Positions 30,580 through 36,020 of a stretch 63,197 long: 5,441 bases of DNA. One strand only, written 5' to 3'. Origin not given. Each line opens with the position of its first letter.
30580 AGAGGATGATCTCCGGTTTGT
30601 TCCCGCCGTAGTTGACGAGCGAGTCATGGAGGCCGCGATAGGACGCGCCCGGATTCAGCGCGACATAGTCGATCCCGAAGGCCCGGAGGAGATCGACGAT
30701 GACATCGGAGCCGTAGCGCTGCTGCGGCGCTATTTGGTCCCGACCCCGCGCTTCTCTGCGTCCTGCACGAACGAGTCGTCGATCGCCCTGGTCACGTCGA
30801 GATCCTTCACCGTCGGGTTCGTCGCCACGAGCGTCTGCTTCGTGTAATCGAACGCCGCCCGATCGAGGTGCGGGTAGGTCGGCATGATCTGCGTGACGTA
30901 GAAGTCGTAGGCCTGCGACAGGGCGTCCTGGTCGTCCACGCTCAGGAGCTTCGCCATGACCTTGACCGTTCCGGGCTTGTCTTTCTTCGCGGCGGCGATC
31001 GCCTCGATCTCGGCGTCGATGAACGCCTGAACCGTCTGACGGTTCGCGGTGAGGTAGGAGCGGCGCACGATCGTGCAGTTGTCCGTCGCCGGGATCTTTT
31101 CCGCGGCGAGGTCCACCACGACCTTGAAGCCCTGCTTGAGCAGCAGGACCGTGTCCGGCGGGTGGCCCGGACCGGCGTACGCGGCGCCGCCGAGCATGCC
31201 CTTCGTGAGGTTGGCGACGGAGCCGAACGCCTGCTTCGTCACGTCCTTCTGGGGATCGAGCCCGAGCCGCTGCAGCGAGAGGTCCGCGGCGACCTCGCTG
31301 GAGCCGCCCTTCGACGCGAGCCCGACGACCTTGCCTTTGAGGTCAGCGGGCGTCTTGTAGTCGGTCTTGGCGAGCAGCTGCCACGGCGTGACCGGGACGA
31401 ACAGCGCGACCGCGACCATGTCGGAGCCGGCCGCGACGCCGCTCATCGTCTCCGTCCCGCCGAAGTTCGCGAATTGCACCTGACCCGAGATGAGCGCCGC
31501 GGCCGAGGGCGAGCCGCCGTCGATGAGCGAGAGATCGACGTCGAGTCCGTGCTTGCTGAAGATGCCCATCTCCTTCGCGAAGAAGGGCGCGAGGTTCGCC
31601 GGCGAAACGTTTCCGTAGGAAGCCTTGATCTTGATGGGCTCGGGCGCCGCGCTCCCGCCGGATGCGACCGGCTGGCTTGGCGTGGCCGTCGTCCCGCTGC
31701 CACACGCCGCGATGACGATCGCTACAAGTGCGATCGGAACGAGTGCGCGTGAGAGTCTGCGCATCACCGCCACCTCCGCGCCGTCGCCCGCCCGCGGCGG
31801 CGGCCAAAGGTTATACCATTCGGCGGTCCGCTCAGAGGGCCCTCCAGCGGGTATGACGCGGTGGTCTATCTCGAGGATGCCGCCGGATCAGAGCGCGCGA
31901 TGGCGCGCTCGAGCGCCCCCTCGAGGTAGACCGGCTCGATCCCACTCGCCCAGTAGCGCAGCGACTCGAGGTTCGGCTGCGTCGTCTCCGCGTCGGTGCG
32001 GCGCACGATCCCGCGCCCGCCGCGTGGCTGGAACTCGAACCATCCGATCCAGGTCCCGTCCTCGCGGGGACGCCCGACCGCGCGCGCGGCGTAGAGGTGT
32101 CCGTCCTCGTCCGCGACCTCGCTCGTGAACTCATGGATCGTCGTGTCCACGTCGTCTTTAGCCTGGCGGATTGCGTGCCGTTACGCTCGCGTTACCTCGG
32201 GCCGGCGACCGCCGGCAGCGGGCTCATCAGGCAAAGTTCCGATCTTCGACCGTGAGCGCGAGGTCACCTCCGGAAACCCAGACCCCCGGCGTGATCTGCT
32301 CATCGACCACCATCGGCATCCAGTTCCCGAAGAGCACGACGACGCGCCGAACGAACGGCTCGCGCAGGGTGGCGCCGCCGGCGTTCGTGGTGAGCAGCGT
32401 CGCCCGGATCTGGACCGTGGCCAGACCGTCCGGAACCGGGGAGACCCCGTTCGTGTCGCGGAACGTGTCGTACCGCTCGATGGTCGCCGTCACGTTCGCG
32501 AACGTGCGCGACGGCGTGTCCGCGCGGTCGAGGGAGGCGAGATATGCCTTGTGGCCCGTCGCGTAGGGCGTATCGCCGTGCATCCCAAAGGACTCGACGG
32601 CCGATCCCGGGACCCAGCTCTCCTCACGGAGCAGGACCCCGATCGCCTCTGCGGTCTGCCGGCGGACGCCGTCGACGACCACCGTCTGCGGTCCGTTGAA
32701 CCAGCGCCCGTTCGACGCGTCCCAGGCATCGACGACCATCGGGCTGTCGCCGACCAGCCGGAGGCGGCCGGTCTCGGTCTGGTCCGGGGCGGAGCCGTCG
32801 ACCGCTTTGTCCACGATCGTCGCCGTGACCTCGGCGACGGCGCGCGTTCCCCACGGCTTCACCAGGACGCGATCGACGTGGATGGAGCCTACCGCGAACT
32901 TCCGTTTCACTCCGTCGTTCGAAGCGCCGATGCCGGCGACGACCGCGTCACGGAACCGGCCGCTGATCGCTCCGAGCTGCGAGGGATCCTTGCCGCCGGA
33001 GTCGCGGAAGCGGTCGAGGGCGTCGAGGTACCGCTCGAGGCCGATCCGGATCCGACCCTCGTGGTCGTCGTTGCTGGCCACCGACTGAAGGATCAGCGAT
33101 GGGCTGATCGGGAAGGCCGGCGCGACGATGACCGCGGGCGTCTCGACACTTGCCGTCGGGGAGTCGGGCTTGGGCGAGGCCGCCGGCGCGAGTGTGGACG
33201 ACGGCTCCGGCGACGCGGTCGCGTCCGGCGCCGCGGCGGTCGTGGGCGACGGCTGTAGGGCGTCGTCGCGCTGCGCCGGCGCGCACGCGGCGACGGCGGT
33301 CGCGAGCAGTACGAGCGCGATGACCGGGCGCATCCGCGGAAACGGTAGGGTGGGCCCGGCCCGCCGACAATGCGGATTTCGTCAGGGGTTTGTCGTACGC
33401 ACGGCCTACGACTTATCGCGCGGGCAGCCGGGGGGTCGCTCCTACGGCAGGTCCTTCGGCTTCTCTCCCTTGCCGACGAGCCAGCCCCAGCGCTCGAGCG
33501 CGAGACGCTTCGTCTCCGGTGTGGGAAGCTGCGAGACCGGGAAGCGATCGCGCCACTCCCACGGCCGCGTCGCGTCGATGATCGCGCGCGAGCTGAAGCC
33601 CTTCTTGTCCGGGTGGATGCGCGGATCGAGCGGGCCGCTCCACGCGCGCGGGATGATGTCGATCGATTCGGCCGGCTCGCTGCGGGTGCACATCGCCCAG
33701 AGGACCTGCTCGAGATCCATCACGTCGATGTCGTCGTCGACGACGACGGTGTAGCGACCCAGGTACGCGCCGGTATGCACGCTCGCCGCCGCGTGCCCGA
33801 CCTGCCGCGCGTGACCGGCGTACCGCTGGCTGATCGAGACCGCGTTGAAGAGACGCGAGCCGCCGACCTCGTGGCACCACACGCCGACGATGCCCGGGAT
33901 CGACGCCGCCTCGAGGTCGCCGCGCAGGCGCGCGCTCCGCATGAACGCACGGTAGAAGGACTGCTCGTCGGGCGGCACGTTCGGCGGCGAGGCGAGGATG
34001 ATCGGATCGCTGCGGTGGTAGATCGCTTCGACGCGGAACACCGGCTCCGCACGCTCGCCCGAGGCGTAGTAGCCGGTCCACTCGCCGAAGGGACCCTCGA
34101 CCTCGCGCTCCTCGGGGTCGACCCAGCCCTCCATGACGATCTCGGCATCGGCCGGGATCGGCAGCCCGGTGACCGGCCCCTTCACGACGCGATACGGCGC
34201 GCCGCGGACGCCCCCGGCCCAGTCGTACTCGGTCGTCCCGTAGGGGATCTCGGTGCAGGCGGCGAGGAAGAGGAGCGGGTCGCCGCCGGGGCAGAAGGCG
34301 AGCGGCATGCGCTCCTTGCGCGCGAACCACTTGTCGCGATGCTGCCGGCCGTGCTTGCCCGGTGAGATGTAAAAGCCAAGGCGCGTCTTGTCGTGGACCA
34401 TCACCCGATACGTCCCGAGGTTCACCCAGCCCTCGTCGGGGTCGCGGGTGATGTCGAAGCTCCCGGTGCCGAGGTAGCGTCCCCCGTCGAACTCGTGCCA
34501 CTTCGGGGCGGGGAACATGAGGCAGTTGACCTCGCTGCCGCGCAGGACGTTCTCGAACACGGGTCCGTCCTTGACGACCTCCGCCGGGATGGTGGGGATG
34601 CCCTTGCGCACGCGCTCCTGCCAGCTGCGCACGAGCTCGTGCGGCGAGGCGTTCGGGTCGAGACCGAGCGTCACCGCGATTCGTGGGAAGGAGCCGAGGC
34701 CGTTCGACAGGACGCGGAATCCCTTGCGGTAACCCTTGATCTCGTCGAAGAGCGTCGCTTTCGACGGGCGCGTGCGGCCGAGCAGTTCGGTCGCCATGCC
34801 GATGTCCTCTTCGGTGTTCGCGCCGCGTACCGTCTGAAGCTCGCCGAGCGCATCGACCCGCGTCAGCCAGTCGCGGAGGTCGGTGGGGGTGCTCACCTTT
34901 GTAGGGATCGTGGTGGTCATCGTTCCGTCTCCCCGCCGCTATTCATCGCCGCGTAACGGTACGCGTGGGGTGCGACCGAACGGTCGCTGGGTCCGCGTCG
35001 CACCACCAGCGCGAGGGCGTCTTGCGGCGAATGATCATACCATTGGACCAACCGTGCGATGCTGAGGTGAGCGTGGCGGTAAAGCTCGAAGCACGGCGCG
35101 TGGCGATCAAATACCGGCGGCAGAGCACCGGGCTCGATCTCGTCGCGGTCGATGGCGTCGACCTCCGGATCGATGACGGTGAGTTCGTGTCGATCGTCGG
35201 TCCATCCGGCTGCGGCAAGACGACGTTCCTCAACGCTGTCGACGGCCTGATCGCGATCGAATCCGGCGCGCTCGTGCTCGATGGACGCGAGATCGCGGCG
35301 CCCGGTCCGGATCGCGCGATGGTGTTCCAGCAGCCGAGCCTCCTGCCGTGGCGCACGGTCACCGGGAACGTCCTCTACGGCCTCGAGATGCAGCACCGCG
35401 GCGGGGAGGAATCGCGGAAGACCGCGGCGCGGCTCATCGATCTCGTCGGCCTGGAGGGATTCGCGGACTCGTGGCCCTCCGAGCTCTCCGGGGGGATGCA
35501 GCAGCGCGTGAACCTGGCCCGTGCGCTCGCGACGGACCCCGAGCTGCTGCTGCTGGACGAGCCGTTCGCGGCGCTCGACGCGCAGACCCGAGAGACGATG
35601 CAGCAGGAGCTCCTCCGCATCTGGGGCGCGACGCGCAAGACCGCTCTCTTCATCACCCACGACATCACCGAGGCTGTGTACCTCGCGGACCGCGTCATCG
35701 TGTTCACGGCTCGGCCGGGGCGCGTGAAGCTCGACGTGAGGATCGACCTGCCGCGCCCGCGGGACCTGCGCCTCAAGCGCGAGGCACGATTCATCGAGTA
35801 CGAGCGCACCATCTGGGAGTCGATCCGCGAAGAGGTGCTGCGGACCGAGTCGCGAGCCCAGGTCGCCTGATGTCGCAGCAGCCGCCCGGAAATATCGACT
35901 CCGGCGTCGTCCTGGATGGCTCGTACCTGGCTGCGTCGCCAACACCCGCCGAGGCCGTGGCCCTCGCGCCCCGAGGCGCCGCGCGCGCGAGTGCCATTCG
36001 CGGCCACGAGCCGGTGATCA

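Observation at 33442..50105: Three UbiD decarboxylase paralogs share one UbiX and a dedicated prFMN-precursor supply (type-2 IPP isomerase and a flavin-reductase-like ORF)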

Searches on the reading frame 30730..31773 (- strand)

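Call 40: search_protein_families(library=pfam, proteins=[window:30730-31773:-], max_evalue=0.00001)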
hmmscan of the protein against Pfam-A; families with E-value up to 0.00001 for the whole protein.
window:30730-31773:- (347 aa): 2 families
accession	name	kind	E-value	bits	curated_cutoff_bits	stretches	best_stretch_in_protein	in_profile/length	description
PF09084.16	NMT1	-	7.4e-17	62.4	20.5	1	64-264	8-211/216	NMT1/THI5 like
PF13379.11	NMT1_2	-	2.6e-10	41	24.7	1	43-278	2-252/252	NMT1-like family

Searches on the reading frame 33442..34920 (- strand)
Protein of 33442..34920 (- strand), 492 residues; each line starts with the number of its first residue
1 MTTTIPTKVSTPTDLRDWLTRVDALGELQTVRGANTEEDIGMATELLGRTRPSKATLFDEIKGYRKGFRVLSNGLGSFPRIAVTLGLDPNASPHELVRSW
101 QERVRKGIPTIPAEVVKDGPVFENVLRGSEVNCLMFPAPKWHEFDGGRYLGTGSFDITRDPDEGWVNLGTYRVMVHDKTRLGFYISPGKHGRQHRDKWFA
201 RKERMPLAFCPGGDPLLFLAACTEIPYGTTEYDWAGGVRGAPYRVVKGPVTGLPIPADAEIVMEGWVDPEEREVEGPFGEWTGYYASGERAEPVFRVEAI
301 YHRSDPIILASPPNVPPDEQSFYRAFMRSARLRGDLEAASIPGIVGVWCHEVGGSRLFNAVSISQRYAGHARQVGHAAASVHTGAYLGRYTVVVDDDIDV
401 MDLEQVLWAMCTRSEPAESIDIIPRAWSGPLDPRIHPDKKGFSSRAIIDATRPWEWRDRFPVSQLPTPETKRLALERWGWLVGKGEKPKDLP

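Call 5: search_protein_families(library=pfam, proteins=[window:33442-34920:-])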
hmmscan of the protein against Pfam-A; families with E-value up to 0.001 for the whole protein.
window:33442-34920:- (492 aa): 3 families
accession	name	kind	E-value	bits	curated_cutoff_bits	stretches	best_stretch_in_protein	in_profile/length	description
PF01977.22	UbiD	-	3.2e-66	222.9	23.3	1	116-311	3-201/206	3-octaprenyl-4-hydroxybenzoate carboxy-lyase Rift-related domain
PF20696.2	UbiD_C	-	1.2e-29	103.4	24.2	1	325-450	5-127/127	3-octaprenyl-4-hydroxybenzoate carboxy-lyase C-terminal domain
PF20695.2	UbiD_N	-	1e-08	35.6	24.3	1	21-99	3-77/78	3-octaprenyl-4-hydroxybenzoate carboxy-lyase N-terminal domain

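Call 7: search_protein_families(library=ncbifam, proteins=[window:33442-34920:-])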
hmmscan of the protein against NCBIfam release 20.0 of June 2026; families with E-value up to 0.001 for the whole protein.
window:33442-34920:- (492 aa): 7 families
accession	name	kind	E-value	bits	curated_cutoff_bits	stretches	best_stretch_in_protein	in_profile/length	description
TIGR02724.1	phenyl_P_beta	equivalog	7.9e-90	301.5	468.95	1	48-459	36-448/472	phenylphosphate carboxylase subunit beta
NF041204.1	VdcC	exception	7.9e-86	288.3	650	1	13-459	2-446/467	non-oxidative hydroxyarylic acid decarboxylases subunit C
TIGR00148.1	TIGR00148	subfamily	2.9e-84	283.3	244.85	1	15-452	1-437/438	UbiD family decarboxylase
TIGR03701.1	mena_SCO4490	equivalog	4.5e-60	203.6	495.9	1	53-422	37-413/433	menaquinone biosynthesis decarboxylase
NF041219.1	BagN_FevL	exception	7.6e-58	196.2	1000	1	10-433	15-447/502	bagremycin/ferroverdin biosynthesis UbiD family decarboxylase BagN/FevL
TIGR02723.1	phenyl_P_alpha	equivalog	2.2e-57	194.8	564.6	1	54-458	49-450/485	phenylphosphate carboxylase subunit alpha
NF008175.0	PRK10922.1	equivalog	3e-47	161.3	788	1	13-454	7-459/497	4-hydroxy-3-polyprenylbenzoate decarboxylase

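Call 18: search_solved_structures(query=window:33442-34920:-, max_evalue=0.00001)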
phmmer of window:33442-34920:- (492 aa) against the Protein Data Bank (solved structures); distinct sequences matched with E-value up to 0.00001: 40.
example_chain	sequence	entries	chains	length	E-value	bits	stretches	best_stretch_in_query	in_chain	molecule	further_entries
7pda_A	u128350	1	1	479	1.2e-107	363.8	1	17-464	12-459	UbiD family decarboxylase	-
7ae4_A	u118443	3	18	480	5.1e-57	196.8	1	13-455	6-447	Phenolic acid decarboxylase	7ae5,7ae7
4ip2_A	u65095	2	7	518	5.8e-53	183.4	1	19-459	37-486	Aromatic Acid Decarboxylase | PA0254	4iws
7abo_C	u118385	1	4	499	6.5e-53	183.2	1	19-459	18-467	UbiD-like decarboxylase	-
7abn_D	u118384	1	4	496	6.8e-53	183.2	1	19-459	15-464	UbiD-like decarboxylase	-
6da6_A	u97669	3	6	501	5.6e-46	160.3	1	11-451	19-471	UbiD-like decarboxylase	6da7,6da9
7nf0_A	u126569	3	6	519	6.2e-46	160.2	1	44-430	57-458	Ferulic acid decarboxylase 1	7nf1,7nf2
7ney_A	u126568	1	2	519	1.8e-44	155.4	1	45-417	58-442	Ferulic acid decarboxylase 1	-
2idb_A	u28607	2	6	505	7.6e-44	153.3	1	13-456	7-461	3-octaprenyl-4-hydroxybenzoate carboxy-lyase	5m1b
5m1c_A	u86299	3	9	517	8.5e-44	153.1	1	13-456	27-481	3-octaprenyl-4-hydroxybenzoate carboxy-lyase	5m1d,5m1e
9gqr_A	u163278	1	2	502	1.2e-43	152.6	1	53-418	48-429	decarboxylase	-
7nf3_A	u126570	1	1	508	1.8e-41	145.5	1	53-456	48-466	Ferulic acid decarboxylase 1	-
6tie_AAA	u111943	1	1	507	2.2e-41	145.2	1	53-456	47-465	Ferulic acid decarboxylase 1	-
6tib_AAA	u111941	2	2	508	2.2e-41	145.2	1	53-456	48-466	Ferulic acid decarboxylase 1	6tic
7nf4_A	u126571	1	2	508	2.4e-41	145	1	53-455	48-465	Ferulic acid decarboxylase 1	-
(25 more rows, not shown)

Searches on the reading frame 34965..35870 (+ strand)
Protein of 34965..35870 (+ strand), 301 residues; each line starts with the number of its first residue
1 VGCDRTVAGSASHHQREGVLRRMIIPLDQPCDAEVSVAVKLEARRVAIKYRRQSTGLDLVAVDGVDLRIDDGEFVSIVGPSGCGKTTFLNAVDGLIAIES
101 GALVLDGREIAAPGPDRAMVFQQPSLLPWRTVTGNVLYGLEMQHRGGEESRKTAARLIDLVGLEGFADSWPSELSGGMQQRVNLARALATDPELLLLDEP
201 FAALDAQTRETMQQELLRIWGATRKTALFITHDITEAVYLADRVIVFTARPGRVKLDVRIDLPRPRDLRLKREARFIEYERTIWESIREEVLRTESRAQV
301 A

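Call 5: search_protein_families(library=pfam, proteins=[window:34965-35870:+])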
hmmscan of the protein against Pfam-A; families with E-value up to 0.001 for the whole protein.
window:34965-35870:+ (301 aa): 3 families
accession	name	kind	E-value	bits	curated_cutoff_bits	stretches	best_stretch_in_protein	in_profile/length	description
PF00005.33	ABC_tran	-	3.4e-30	105.9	25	1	63-202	2-137/137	ABC transporter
PF13304.12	AAA_21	-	1.5e-06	29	27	0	75-106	2-36/304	AAA domain, putative AbiEii toxin, Type IV TA system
PF02463.25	SMC_N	-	0.00054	19.9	40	0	73-92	25-44/220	RecF/RecN/SMC N terminal domain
